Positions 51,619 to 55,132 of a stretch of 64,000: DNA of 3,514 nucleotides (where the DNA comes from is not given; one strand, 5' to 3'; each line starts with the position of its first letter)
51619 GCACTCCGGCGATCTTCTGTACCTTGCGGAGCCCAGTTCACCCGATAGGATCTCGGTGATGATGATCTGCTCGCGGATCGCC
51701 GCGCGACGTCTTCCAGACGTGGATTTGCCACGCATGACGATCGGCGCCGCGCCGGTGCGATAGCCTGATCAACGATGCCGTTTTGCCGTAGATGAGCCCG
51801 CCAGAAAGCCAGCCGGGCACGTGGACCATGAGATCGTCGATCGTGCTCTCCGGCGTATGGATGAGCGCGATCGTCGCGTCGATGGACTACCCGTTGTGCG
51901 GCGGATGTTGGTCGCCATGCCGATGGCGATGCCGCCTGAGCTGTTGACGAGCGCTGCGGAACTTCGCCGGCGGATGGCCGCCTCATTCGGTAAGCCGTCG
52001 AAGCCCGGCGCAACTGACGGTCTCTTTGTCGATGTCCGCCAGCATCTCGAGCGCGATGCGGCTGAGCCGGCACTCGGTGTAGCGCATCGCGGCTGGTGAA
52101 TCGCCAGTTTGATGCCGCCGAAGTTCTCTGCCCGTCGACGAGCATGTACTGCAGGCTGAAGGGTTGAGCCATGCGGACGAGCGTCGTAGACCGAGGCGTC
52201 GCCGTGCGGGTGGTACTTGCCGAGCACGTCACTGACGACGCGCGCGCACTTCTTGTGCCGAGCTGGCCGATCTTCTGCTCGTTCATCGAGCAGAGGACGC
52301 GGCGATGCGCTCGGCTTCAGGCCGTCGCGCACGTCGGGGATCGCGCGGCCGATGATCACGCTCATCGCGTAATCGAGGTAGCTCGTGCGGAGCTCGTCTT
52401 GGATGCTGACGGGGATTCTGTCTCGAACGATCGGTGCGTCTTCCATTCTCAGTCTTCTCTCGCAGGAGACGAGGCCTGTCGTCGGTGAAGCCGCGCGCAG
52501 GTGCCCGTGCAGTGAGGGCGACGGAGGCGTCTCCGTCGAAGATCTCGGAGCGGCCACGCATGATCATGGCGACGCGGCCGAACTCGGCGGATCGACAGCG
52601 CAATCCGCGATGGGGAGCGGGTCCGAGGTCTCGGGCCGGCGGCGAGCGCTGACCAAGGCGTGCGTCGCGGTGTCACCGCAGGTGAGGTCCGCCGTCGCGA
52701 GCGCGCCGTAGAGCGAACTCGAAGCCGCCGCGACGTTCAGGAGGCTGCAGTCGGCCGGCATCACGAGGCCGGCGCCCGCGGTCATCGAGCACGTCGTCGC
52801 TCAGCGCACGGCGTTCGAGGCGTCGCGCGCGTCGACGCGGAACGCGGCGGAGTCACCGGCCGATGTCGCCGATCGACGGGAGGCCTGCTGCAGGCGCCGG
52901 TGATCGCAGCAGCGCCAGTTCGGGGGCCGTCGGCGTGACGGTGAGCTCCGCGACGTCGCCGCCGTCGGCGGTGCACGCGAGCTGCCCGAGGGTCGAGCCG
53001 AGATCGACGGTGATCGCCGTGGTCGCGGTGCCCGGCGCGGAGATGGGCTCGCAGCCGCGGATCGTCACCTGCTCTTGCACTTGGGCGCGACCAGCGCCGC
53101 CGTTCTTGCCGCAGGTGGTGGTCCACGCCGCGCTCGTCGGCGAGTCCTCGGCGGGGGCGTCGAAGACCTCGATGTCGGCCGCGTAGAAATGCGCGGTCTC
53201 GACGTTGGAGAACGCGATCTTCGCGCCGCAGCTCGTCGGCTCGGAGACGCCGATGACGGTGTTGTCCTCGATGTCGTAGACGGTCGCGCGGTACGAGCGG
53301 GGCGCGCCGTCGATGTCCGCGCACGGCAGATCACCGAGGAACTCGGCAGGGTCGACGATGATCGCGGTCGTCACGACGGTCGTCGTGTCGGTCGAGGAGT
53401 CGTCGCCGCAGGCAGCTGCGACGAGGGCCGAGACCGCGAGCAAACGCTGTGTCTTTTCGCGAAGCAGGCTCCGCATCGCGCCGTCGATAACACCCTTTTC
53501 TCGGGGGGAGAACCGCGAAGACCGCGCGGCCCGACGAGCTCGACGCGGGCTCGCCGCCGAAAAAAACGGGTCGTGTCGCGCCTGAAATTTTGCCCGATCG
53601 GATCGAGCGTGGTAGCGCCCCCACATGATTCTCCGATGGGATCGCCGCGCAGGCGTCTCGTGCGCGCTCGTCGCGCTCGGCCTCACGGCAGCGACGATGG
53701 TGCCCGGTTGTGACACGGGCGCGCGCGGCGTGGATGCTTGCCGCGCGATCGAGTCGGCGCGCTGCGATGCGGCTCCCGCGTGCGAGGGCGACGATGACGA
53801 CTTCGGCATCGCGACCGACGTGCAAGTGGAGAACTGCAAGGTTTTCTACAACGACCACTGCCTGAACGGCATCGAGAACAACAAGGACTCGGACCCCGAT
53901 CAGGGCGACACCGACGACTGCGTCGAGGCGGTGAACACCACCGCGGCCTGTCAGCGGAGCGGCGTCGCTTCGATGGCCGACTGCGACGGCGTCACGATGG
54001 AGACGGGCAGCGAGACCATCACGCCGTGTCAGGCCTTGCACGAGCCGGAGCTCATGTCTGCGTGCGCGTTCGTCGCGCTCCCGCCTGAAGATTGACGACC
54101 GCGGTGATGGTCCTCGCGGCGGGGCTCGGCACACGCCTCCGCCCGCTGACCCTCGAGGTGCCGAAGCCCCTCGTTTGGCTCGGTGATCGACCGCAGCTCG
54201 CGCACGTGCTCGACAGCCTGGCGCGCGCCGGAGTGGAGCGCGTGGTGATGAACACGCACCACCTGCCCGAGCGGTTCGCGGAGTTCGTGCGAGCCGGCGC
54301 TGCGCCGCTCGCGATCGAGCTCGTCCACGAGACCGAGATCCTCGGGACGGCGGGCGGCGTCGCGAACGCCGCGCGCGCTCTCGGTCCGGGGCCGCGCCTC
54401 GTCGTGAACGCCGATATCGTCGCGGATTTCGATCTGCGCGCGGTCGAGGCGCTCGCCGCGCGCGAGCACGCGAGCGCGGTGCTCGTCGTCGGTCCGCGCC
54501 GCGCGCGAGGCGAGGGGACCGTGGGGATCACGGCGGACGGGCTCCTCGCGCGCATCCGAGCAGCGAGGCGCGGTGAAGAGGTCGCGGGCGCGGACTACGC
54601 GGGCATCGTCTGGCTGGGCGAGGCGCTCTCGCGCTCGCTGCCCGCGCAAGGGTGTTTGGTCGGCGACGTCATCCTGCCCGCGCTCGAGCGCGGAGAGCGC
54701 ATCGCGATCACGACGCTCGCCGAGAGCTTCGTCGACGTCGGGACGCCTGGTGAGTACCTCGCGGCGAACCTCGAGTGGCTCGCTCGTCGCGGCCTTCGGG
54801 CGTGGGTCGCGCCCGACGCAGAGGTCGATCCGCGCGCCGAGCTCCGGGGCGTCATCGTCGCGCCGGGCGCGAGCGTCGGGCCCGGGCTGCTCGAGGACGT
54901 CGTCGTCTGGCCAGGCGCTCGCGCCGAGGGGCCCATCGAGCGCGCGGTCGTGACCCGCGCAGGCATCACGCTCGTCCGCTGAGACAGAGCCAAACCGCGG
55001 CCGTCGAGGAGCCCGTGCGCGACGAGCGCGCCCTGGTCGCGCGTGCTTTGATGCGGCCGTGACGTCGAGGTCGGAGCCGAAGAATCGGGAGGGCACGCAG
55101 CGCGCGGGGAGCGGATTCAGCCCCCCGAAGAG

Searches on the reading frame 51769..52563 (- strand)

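Call 31: search_protein_families(library=pfam, proteins=[window:51769-52563:-], max_evalue=0.001)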
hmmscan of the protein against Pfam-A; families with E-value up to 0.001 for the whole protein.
window:51769-52563:- (264 aa): 1 family
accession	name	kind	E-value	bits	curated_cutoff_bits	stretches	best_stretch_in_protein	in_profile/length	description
PF00521.26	DNA_topoisoIV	-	2.1e-18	66.8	31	1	73-128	1-56/432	DNA gyrase/topoisomerase IV, subunit A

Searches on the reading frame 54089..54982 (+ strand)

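Call 31: search_protein_families(library=pfam, proteins=[window:54089-54982:+], max_evalue=0.001)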
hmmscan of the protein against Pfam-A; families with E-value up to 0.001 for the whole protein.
window:54089-54982:+ (297 aa): 2 families
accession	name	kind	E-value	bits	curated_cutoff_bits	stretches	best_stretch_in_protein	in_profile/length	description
PF00483.29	NTP_transferase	-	1.4e-19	71.1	21.2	1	7-136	3-140/245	Nucleotidyl transferase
PF12804.13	NTP_transf_3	-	3.3e-12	47.3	27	1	7-160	2-145/160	MobA-like NTP transferase domain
